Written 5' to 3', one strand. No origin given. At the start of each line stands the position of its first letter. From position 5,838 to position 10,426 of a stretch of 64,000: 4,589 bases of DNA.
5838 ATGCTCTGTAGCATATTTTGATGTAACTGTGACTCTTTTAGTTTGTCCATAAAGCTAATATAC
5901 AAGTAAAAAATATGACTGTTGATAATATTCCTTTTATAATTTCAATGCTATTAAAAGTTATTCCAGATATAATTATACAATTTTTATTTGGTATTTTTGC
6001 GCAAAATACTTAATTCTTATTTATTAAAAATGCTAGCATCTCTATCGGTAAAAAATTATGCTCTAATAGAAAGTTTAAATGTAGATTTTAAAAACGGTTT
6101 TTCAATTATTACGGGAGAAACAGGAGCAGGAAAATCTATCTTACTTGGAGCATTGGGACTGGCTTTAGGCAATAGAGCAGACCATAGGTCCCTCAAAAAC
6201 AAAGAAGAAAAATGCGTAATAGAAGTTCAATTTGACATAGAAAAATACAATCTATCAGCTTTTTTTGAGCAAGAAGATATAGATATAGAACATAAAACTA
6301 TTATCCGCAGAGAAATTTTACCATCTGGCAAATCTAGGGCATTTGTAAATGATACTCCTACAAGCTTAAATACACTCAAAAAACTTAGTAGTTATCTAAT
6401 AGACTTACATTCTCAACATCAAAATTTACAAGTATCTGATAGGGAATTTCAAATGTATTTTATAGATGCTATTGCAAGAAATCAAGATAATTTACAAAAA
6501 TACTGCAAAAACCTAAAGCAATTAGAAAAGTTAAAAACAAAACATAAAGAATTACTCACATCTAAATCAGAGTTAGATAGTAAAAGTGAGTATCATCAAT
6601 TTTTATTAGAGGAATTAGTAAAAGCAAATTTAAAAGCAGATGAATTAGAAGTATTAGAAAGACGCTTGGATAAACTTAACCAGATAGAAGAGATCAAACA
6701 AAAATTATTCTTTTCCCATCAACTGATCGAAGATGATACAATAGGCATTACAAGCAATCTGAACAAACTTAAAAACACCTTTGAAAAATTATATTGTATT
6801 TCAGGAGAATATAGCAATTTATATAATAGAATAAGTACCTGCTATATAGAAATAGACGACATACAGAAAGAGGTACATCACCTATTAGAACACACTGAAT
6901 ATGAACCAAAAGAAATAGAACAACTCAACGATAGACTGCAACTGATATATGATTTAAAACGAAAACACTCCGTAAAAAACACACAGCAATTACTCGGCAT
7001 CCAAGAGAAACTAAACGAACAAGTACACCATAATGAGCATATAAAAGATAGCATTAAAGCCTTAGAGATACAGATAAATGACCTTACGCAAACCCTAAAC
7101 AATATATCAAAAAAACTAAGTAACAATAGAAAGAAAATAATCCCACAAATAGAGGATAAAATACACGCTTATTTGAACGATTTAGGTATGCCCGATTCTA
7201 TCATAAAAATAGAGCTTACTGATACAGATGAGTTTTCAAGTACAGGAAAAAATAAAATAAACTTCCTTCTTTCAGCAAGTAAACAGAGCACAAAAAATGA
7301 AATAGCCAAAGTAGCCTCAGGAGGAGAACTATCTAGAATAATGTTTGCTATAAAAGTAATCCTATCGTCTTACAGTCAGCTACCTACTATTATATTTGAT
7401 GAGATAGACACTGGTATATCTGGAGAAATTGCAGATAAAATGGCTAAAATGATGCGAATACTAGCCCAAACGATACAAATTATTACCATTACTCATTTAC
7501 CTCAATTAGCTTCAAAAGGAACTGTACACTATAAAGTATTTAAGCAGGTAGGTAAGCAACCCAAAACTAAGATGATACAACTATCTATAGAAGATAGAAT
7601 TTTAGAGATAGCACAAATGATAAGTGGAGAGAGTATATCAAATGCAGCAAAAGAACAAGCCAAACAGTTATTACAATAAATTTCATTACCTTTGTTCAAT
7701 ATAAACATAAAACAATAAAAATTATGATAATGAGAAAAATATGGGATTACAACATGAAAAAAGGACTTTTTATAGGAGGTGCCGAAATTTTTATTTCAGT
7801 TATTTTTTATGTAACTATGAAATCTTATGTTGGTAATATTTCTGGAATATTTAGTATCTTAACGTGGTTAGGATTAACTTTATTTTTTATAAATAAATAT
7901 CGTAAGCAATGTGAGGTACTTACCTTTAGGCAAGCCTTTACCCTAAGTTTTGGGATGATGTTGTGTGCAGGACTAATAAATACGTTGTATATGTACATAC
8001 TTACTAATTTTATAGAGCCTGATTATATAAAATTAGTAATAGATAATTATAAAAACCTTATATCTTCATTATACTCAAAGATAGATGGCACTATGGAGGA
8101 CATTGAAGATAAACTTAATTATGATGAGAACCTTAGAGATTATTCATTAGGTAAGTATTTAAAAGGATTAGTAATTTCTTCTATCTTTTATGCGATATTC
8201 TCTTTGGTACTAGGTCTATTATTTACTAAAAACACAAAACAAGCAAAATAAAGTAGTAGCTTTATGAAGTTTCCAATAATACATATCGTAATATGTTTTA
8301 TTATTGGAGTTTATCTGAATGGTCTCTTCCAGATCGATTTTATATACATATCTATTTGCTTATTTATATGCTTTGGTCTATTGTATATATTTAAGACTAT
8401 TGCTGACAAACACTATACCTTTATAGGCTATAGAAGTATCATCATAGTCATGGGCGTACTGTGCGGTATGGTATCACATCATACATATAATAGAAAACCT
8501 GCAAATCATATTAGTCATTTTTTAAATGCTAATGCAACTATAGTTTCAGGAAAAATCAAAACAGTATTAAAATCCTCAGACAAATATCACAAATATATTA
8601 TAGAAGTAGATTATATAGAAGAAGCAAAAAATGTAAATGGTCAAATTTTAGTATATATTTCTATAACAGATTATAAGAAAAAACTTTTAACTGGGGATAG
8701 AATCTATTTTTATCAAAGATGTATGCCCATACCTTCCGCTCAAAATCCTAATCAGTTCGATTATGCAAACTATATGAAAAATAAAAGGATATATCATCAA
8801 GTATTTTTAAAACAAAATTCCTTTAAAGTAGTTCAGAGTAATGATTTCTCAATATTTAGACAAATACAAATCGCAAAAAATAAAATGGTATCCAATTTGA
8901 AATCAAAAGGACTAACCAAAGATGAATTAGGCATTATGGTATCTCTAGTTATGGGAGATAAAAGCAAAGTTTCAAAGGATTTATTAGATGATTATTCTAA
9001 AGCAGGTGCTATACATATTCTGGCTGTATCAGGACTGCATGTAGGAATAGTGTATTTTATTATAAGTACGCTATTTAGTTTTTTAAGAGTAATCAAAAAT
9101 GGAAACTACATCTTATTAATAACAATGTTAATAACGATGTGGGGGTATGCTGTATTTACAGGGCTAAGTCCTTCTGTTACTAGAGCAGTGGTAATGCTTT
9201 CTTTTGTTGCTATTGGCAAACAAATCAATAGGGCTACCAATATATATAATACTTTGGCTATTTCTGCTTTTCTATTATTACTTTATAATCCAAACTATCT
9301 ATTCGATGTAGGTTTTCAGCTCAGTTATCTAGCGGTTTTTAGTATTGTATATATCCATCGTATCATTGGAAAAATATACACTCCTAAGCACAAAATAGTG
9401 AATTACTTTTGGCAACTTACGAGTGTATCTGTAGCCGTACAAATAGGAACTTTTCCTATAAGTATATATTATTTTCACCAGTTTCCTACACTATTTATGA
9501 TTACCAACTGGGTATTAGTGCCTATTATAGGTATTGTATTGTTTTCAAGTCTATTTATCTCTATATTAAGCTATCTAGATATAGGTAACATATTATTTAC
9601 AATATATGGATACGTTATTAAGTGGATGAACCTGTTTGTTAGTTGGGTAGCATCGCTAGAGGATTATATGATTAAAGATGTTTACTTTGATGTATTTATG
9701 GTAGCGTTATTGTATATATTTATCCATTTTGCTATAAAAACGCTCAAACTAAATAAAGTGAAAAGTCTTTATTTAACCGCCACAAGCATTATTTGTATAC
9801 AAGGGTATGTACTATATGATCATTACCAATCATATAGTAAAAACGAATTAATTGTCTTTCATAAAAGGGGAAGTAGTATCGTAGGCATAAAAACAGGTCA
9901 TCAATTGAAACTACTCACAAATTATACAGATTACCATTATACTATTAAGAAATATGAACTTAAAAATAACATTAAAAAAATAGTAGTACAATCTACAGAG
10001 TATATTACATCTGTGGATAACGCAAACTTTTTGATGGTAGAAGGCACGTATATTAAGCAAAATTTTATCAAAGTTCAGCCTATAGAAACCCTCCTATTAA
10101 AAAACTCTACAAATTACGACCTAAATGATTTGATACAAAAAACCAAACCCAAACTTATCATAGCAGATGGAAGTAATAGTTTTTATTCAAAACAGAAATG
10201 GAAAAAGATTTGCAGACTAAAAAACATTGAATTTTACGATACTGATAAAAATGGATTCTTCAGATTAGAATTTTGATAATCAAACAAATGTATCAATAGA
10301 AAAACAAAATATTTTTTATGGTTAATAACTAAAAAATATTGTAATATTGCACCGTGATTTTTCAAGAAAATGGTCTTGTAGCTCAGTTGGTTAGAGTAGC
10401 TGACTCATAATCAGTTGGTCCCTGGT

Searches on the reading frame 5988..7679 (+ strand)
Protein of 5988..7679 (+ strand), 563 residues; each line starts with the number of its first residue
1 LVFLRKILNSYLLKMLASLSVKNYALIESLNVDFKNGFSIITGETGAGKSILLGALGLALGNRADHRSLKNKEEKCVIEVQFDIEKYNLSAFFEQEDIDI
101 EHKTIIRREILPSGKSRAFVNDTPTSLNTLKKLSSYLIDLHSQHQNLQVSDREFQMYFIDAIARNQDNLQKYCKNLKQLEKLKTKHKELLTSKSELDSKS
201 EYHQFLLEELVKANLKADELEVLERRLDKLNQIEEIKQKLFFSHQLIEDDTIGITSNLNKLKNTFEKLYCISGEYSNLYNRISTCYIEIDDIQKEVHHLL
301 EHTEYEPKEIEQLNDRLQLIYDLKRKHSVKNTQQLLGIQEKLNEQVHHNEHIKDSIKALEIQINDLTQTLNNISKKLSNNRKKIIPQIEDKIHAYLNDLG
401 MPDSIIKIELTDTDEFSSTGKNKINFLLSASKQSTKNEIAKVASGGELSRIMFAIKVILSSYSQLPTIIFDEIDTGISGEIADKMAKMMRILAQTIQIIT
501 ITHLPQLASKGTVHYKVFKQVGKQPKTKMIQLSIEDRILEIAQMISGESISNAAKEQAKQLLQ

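Call 30: search_protein_families(library=pfam, proteins=[window:5988-7679:+])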
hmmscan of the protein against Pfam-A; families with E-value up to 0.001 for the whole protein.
window:5988-7679:+ (563 aa): 5 families
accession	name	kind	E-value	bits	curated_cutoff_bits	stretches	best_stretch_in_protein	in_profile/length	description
PF02463.25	SMC_N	-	7.5e-19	68.5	40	1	17-521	6-215/220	RecF/RecN/SMC N terminal domain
PF13476.12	AAA_23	-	3.5e-09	38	27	1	18-240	1-193/201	AAA domain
PF13304.12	AAA_21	-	4.3e-07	30.7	27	0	39-142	2-131/304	AAA domain, putative AbiEii toxin, Type IV TA system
PF13175.12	AAA_15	-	8.3e-07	29.4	32.1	1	15-507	1-373/374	AAA ATPase domain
PF13401.12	AAA_22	-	8.3e-05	23.4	27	0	35-81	4-33/130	AAA domain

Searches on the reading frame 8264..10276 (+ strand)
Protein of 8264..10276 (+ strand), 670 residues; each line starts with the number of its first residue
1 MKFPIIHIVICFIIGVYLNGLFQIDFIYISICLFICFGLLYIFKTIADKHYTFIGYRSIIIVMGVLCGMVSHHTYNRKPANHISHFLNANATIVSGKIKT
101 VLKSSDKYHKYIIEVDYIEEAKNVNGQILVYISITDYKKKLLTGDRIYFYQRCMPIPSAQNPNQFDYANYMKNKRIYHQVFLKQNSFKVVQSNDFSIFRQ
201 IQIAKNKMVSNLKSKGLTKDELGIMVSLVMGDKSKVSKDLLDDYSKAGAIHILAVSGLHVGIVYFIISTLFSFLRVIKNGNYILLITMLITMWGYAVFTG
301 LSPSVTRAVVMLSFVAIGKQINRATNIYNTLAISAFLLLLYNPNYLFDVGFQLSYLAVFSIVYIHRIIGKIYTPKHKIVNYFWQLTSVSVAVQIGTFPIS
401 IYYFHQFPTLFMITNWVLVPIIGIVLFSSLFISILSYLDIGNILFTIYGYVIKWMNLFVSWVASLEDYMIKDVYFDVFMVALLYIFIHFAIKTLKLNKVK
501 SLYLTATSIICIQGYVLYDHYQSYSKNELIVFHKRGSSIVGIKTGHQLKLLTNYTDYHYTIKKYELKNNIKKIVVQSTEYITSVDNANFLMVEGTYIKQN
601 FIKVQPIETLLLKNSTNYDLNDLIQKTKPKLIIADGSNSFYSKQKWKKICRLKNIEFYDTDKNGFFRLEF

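Call 30: search_protein_families(library=pfam, proteins=[window:8264-10276:+])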
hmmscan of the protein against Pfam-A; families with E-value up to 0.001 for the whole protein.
window:8264-10276:+ (670 aa): 2 families
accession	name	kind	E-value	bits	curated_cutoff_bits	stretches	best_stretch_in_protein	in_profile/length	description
PF03772.21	Competence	-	1.9e-59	201.7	23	1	228-492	1-265/270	Competence protein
PF13567.11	DUF4131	-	6.6e-24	84.9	31.6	1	25-186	6-163/165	Domain of unknown function (DUF4131)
